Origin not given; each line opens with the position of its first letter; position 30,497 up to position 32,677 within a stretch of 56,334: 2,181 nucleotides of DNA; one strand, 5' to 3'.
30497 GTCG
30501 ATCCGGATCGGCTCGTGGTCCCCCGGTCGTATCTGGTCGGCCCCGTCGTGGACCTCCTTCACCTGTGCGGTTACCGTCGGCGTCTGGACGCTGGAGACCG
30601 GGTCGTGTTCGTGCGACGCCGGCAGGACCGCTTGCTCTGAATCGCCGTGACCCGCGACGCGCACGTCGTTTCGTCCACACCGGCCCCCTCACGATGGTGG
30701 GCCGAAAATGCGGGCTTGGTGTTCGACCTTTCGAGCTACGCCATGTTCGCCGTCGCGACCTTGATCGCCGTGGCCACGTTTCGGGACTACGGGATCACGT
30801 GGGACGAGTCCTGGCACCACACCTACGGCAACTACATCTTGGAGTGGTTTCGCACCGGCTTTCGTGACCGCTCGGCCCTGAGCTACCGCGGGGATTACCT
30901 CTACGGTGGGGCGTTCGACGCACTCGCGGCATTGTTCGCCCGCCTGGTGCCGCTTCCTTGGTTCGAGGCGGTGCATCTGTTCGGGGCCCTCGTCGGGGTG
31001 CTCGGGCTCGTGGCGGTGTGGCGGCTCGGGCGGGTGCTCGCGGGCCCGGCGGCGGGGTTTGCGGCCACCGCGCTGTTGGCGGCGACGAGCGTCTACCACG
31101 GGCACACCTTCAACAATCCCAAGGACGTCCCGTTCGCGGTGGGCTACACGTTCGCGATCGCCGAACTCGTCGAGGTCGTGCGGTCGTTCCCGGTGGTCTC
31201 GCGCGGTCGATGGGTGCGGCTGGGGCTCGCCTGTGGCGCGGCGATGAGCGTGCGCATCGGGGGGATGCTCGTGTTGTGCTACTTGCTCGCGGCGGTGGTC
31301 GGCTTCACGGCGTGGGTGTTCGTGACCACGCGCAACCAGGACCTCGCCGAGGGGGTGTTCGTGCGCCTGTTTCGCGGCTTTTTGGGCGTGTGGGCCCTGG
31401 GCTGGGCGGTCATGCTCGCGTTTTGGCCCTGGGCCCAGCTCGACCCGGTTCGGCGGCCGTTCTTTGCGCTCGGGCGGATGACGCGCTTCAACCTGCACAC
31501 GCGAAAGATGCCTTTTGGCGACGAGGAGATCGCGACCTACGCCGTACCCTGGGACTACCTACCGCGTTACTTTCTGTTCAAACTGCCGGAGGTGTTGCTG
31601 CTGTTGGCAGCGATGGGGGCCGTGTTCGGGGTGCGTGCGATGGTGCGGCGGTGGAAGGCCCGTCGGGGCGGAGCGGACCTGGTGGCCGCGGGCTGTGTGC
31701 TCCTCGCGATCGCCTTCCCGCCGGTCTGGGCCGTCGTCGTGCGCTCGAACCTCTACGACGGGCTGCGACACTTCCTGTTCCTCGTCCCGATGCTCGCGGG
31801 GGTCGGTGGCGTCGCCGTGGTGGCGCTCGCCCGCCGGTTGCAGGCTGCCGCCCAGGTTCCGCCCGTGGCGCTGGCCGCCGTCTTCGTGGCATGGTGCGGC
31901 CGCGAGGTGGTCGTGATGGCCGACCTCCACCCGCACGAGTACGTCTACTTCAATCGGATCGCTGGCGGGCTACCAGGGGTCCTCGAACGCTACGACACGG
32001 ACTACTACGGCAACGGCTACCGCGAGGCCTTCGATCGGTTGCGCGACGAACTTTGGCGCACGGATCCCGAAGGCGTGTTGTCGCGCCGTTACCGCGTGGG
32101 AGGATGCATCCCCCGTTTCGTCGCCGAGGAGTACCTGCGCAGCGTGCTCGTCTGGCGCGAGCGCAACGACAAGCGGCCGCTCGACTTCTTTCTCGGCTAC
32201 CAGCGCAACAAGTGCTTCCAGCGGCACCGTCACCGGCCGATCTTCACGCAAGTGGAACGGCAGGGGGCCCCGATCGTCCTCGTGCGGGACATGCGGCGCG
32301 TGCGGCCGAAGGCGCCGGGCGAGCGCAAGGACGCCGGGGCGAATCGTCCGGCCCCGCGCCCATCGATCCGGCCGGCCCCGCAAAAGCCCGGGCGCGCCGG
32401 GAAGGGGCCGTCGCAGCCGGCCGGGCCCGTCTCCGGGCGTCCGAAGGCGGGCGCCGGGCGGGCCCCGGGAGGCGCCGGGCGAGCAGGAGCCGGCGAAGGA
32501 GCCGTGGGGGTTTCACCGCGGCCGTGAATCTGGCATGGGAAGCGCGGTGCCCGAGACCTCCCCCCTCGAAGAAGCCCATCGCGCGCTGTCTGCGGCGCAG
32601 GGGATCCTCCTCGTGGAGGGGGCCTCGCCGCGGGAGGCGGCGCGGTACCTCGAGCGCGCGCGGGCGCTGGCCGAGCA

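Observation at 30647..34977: Candidate Pmt/Ppm-style protein O-glycosylation cassette with its likely substrate encoded next door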

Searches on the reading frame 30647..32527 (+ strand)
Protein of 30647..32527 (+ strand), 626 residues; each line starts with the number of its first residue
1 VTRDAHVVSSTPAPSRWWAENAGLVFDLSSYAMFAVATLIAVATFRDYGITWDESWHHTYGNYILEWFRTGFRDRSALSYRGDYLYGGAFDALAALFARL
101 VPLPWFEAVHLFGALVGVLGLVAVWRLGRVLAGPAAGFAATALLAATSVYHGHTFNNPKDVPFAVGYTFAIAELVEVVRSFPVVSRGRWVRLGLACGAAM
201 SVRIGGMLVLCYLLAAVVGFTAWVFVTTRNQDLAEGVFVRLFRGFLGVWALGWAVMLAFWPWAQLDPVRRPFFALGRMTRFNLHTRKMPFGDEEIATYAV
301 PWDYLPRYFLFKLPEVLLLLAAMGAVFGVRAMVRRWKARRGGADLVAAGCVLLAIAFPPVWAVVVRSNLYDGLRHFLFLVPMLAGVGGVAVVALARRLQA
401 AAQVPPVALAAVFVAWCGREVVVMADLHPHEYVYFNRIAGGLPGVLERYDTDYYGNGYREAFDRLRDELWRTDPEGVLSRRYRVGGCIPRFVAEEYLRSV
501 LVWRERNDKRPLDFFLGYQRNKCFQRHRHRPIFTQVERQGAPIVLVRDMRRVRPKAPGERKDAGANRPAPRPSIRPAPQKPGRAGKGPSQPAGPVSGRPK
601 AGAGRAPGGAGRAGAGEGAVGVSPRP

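Call 3: search_protein_families(library=pfam, proteins=[window:30647-32527:+], max_evalue=0.01)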
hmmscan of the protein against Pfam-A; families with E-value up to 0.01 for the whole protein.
window:30647-32527:+ (626 aa): 1 family
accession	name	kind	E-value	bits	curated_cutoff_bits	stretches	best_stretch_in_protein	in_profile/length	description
PF13231.12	PMT_2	-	6.8e-07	30.1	26.1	1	92-220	8-132/160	Dolichyl-phosphate-mannose-protein mannosyltransferase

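Call 4: search_protein_families(library=ncbifam, proteins=[window:30647-32527:+], max_evalue=0.01)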
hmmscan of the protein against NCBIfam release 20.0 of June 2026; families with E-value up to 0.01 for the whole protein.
window:30647-32527:+ (626 aa): 0 families

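Call 5: search_solved_structures(query=window:30647-32527:+, max_evalue=10, show_alignments=2)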
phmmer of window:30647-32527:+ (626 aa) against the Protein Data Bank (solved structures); distinct sequences matched with E-value up to 10: 2.
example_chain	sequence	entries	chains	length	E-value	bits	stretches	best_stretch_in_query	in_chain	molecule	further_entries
8esv_B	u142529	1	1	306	0.094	14.2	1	286-394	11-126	Tetraspanin-15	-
6ecm_A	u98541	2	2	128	0.81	11.1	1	471-540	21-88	Sorting nexin-15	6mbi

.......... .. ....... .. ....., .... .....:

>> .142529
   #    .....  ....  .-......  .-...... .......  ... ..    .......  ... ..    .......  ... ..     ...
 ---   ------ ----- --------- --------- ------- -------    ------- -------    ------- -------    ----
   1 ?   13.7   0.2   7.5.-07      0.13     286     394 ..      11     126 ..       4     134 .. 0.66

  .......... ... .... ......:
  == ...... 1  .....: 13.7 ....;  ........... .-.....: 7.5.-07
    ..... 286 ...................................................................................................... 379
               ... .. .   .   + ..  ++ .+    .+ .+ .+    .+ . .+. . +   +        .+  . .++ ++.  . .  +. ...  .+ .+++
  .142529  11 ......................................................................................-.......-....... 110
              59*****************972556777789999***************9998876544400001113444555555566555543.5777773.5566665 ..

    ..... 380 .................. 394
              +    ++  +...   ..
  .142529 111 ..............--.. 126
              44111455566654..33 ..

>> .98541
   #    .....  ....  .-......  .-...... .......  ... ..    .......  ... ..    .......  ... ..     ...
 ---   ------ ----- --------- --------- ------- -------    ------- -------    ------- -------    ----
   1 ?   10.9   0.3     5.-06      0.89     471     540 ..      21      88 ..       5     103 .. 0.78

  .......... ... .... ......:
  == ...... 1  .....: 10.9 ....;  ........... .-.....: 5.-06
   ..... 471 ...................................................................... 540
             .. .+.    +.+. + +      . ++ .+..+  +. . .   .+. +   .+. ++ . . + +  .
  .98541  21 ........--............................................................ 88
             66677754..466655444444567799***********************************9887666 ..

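Call 8: find_homologous_proteins(query=window:30647-32527:+, max_evalue=0.001)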
Query window:30647-32527:+ (626 aa): 365 proteins with E <= 0.001 among 8000 candidates; the best 120 are listed.
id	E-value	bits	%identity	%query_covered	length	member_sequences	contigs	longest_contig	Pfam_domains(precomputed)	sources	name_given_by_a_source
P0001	0.0e+0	1333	94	100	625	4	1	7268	PF13231.13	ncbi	-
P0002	4.5e-291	985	79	86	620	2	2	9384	-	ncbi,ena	-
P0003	6.0e-280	948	74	89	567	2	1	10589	-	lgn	-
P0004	1.3e-195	670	55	85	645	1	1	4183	PF13231.13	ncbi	-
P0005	1.5e-169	584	48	93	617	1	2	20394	PF13231.13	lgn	-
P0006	1.5e-166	574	51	82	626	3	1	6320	PF13231.13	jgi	jgi:hypothetical protein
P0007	2.0e-165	570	51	84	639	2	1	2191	PF13231.13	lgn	-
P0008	1.3e-163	564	51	84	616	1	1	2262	PF13231.13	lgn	-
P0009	1.2e-160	554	48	84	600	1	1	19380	PF13231.13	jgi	jgi:hypothetical protein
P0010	4.0e-160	552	49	86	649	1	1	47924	PF13231.13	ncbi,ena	-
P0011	7.1e-160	552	49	86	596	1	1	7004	PF13231.13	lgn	-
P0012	7.2e-160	552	51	84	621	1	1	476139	PF13231.13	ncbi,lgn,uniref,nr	ncbi:ArnT family glycosyltransferase [Paraliomyxa miuraensis]|uniref:ArnT family glycosyltransferase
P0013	2.0e-159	550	50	85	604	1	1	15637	PF13231.13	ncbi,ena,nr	ncbi:MAG: glycosyltransferase family 39 protein [Nannocystaceae bacterium]|nr:glycosyltransferase fa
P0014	6.4e-159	548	52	84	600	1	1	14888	PF13231.13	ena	-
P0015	1.0e-158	548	47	86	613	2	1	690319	-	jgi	jgi:hypothetical protein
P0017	3.7e-158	546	50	86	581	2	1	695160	PF13231.13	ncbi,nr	ncbi:MAG: glycosyltransferase family 39 protein [Myxococcales bacterium]|nr:glycosyltransferase fami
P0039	9.4e-152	525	44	96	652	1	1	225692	-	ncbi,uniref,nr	ncbi:ArnT family glycosyltransferase [Enhygromyxa salina]|uniref:ArnT family glycosyltransferase n=1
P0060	1.0e-147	511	49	87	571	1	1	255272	PF13231.13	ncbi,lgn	ncbi:MAG: glycosyltransferase family 39 protein [Myxococcota bacterium]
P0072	1.1e-145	505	47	89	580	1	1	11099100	PF13231.13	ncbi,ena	-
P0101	1.8e-133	464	43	86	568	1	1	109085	PF13231.13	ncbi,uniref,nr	ncbi:hypothetical protein DB30_06116 [Enhygromyxa salina]|uniref:Glycosyltransferase RgtA/B/C/D-like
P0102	2.1e-133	464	43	89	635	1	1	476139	-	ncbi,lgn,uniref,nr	ncbi:ArnT family glycosyltransferase [Paraliomyxa miuraensis]|uniref:ArnT family glycosyltransferase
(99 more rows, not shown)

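Call 11: search_solved_structures(query=A1, max_evalue=10, show_alignments=3)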
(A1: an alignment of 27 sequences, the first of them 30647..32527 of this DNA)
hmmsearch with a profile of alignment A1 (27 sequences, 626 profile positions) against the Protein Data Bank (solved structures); distinct sequences matched with E-value up to 10: 5.
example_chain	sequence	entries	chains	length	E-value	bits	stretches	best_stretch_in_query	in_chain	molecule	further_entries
3a2p_A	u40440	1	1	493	0.68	11.4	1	122-207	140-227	6-aminohexanoate-cyclic-dimer hydrolase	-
3a2q_A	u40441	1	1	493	0.74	11.3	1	122-207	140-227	6-aminohexanoate-cyclic-dimer hydrolase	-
9lgh_W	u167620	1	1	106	2.9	9.3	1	534-585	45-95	Spore coat protein W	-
7vl8_R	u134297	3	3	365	8.6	7.8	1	254-362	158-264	C-C chemokine receptor type 1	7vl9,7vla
7fd2_C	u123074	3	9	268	8.8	7.7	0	539-604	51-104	capsid protein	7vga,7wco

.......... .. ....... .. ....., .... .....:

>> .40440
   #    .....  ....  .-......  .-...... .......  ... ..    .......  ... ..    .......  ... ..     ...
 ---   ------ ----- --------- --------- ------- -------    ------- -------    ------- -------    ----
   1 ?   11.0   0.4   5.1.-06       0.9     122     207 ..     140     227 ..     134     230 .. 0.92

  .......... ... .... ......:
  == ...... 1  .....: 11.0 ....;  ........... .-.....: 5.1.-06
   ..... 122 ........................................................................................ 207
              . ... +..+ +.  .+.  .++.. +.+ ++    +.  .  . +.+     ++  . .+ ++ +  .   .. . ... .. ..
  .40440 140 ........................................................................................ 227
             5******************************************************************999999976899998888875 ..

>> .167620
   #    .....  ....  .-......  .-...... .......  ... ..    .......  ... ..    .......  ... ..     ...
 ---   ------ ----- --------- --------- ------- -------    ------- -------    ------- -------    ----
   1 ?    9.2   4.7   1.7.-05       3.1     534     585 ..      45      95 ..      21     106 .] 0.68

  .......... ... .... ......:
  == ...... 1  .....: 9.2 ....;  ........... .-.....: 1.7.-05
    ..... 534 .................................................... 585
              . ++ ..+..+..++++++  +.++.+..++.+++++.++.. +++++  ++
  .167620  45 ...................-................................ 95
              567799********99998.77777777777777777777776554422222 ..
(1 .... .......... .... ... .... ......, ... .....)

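Call 13: find_related_loci(query=A1, collection=genome_contigs, flank=8000)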
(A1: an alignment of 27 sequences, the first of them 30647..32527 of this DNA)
Query A1 (626 aa) in genome_contigs; peptide patterns used: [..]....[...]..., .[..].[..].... (x = any residue, [..] = any of these).
599 stretches matched a pattern (row limit reached: there are more); 530 encode a relative of the query (tblastn E <= 1e-3); the best 80 are kept; 80 distinct loci.
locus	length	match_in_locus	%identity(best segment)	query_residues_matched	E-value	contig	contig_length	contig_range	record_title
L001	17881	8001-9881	69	25-626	0e+0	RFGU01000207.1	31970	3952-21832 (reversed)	MAG: Deltaproteobacteria bacterium isolate J032 k99_1026002, whole genome shotgun sequence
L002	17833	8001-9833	43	1-580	7e-156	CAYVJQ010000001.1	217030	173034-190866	MAG TPA_asm: uncultured Nannocystaceae bacterium isolate binchicken_co67_24 genome assembly, contig: NODE_12_length_2170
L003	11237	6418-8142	46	24-586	2e-154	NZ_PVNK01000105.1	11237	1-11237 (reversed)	Enhygromyxa salina strain SWB005 ENSA5_contig000105, whole genome shotgun sequence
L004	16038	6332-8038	47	24-571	1e-153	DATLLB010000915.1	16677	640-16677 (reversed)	MAG TPA_asm: Enhygromyxa sp. isolate SMAG_U13737 k141_3110552, whole genome shotgun sequence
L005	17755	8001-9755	45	24-607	3e-150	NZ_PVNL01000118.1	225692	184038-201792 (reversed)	Enhygromyxa salina strain SWB007 ENSA7_contig000118, whole genome shotgun sequence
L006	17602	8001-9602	51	23-550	6e-149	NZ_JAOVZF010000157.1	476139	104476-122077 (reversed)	Paraliomyxa miuraensis strain SMH-27-4 scf15c22, whole genome shotgun sequence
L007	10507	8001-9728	46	24-581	7e-149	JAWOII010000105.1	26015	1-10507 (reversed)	MAG: Enhygromyxa sp. isolate CWP5-2.bin.157 k191_2211582, whole genome shotgun sequence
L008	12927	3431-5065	50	44-572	2e-154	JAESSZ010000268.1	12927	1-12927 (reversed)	MAG: Nannocystaceae bacterium isolate NORP301 CoAssembly_926659, whole genome shotgun sequence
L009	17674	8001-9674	45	24-569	8e-146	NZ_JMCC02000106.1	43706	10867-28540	Enhygromyxa salina strain DSM 15201 ES-Contig_106, whole genome shotgun sequence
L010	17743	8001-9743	47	12-581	6e-145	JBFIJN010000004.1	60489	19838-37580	MAG: Nannocystaceae bacterium isolate Mix_sand11.2021.09.Z.87 k141_699546_length_60489_cov_16.9184, whole genome shotgun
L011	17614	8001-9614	50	23-562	2e-143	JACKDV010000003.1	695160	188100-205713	MAG: Myxococcales bacterium isolate HK-STAS-MYXO-16 HK-STAS-MYXO-16_3, whole genome shotgun sequence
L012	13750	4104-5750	45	26-550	1e-142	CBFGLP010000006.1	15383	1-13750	MAG TPA_asm: uncultured Myxococcales bacterium isolate SRR25737861_metabat2_1 genome assembly, contig: ERZ27251247.482,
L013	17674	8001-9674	48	9-559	7e-142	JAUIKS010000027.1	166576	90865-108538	MAG: Polyangia bacterium isolate Co_bin.371 NODE_977_length_166576_cov_2.896863, whole genome shotgun sequence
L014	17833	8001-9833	44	25-611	6e-141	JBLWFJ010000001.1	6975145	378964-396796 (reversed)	Nannocystaceae bacterium ST9 contig_1_pilon, whole genome shotgun sequence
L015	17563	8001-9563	50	43-565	1e-138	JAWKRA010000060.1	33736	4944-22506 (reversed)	MAG: Nannocystaceae bacterium isolate ABC2.134 ABC2.134.fa-60, whole genome shotgun sequence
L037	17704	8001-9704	36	21-590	1e-89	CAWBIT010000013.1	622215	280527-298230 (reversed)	MAG: uncultured Alphaproteobacteria bacterium isolate MFD03346.bin.1.85 genome assembly, contig: contig_914, whole genom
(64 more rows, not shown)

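Call 24: predict_structure(alignment_id=A1)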
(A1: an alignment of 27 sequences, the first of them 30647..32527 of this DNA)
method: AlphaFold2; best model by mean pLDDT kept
length: 626 residues; sequences in the alignment: 27
mean_pLDDT: 80.2   pTM: 0.82
mean pLDDT of the five models: 80.2, 80.1, 79.8, 78.3, 78.2
residues with pLDDT >= 90: 292; 70-90: 183; 50-70: 68; < 50: 83
segments of 3 or more residues with pLDDT < 50: 1-12, 287-295, 570-580, 582-626
pLDDT, mean of each block of 10 residues (from residue 1): 39 66 95 96 83 80 94 90 70 94 91 94 98 96 91 82 92 98 98 95 86 97 96 98 98 93 89 77 48 52 71 86 89 87 93 89 72 64 95 94 93 92 75 73 67 68 94 94 90 85 91 89 85 90 91 66 50 46 43 36 35 34 32
secondary structure, 60 per line:
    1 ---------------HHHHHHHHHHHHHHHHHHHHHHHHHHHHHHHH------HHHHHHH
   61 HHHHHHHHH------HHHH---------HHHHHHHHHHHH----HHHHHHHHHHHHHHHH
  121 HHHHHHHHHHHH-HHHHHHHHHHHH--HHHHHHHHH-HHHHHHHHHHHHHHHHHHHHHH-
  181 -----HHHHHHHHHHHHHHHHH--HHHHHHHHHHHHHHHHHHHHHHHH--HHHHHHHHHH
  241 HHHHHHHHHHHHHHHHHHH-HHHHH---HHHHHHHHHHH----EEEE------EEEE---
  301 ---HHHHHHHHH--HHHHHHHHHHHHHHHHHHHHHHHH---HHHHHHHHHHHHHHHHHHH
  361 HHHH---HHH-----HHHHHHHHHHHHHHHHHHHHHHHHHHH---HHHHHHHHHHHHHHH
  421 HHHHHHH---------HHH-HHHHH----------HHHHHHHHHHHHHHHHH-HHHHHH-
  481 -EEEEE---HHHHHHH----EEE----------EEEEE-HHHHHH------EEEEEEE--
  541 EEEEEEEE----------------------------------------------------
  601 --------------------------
elements in order: H16-47 H54-69 H76-79 H89-100 H105-132 H134-145 H148-156 H158-179 H186-202 H205-228 H231-259 H261-265 H269-279 E284-287 E294-297 H304-312 H315-338 H342-364 H376-402 H406-427 H441-445 H456-472 H474-479 E482-486 H490-496 E501-503 E514-518 H520-525 E532-538 E541-548

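Call 26: search_protein_families(library=pfam, alignment_id=A1, max_evalue=1)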
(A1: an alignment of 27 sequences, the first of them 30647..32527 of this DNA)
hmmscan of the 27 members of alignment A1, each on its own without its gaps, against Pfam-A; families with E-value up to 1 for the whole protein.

A. member 1, window:30647-32527:+ (626 aa): 2 families
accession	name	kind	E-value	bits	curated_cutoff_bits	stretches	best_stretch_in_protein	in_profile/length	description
PF13231.12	PMT_2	-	6.8e-07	30.1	26.1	1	92-220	8-132/160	Dolichyl-phosphate-mannose-protein mannosyltransferase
PF23868.1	Mmc1_C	-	0.24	11.4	27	0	20-59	127-165/175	Mmc1 C-terminal domain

B. families by the number of members that match (of 27 scanned): 11 families
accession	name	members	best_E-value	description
PF13231.12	PMT_2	27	3e-10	Dolichyl-phosphate-mannose-protein mannosyltransferase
PF19484.4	DUF6020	3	0.023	Family of unknown function (DUF6020)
PF07691.17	PA14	1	3.1e-17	PA14 domain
PF23933.1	DUF7269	1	0.028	Family of unknown function (DUF7269)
PF11862.13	DUF3382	1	0.041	Domain of unknown function (DUF3382)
PF25707.1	UL78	1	0.11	Herpesvirus UL78 G protein-coupled receptor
PF21102.3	DprA_N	1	0.12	DprA-like N-terminal HHH domain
PF06679.17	DUF1180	1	0.16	Membrane protein FAM174-like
PF23868.1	Mmc1_C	1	0.24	Mmc1 C-terminal domain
PF15862.10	Coilin_N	1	0.26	Coilin N-terminus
PF06040.16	Adeno_E3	1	0.87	Adenovirus E3 protein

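Call 28: fold_search(model_id=the predicted structure, library=pdb)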
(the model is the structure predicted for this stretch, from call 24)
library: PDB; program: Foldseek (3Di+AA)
matches with E <= 10: 529; with E <= 0.001: 31
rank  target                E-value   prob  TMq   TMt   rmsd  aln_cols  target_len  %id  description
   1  5ogl_A                7.8e-07  1.00  0.42  0.38   8.9       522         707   13  Structure of bacterial oligosaccharyltransferase PglB in complex with an acceptor peptide and an lipid-linked oligosac (released 2017-10-25)
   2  5f15                  1.1e-06  1.00  0.36  0.40  13.9       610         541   16  Crystal Structure of ArnT from Cupriavidus metallidurans bound to Undecaprenyl phosphate (released 2016-02-17)
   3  6gxc_A                1.4e-06  1.00  0.42  0.38   9.1       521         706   13  Bacterial oligosaccharyltransferase PglB in complex with an inhibitory peptide and a reactive lipid-linked oligosaccha (released 2018-11-14)
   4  8if8_C                1.7e-06  1.00  0.36  0.38  16.8       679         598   13  Arabinosyltransferase AftA (released 2023-05-31)
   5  7oci_F                1.9e-06  1.00  0.42  0.42  13.4       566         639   14  Cryo-EM structure of yeast Ost6p containing oligosaccharyltransferase complex (released 2022-02-16)
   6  5ezm                  2.2e-06  1.00  0.40  0.45  13.0       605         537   17  Crystal Structure of ArnT from Cupriavidus metallidurans in the apo state (released 2016-02-17)
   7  6ezn_F                3.0e-06  1.00  0.41  0.40  13.9       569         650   13  Cryo-EM structure of the yeast oligosaccharyltransferase (OST) complex (released 2018-01-17)
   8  8if8_B                3.0e-06  1.00  0.40  0.40  15.3       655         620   14  Arabinosyltransferase AftA (released 2023-05-31)
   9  7e9s_A                3.6e-06  1.00  0.40  0.31  12.8       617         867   13  Archaeal oligosaccharyltransferase AglB from Archaeoglobus fulgidus in complex with an inhibitory peptide and a dolich (released 2021-09-08)
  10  5gmy_A                3.9e-06  1.00  0.40  0.31  12.4       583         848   13  Crystal structure of the Archaeoglobus fulgidus oligosaccharyltransferase (O29867_ARCFU) tethered with an acceptor pep (released 2017-02-01)
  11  3wak                  4.2e-06  1.00  0.38  0.29  12.6       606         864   13  Crystal structure of the Archaeoglobus fulgidus oligosaccharyltransferase (O29867_ARCFU) in the apo form (released 2013-10-30)
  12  8b6l_I                5.5e-06  1.00  0.46  0.42  11.8       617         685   11  Subtomogram average of the human Sec61-TRAP-OSTA-translocon (released 2022-12-07)
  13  6c26_A                5.5e-06  1.00  0.43  0.42  11.9       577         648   12  The Cryo-EM structure of a eukaryotic oligosaccharyl transferase complex (released 2018-01-31)
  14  8age_A                5.8e-06  1.00  0.44  0.43  10.3       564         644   13  Structure of yeast oligosaccharylransferase complex with acceptor peptide bound (released 2022-12-07)
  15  3waj                  1.4e-05  1.00  0.35  0.28  14.1       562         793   13  Crystal structure of the Archaeoglobus fulgidus oligosaccharyltransferase (O29867_ARCFU) complex with Zn and sulfate (released 2013-10-30)
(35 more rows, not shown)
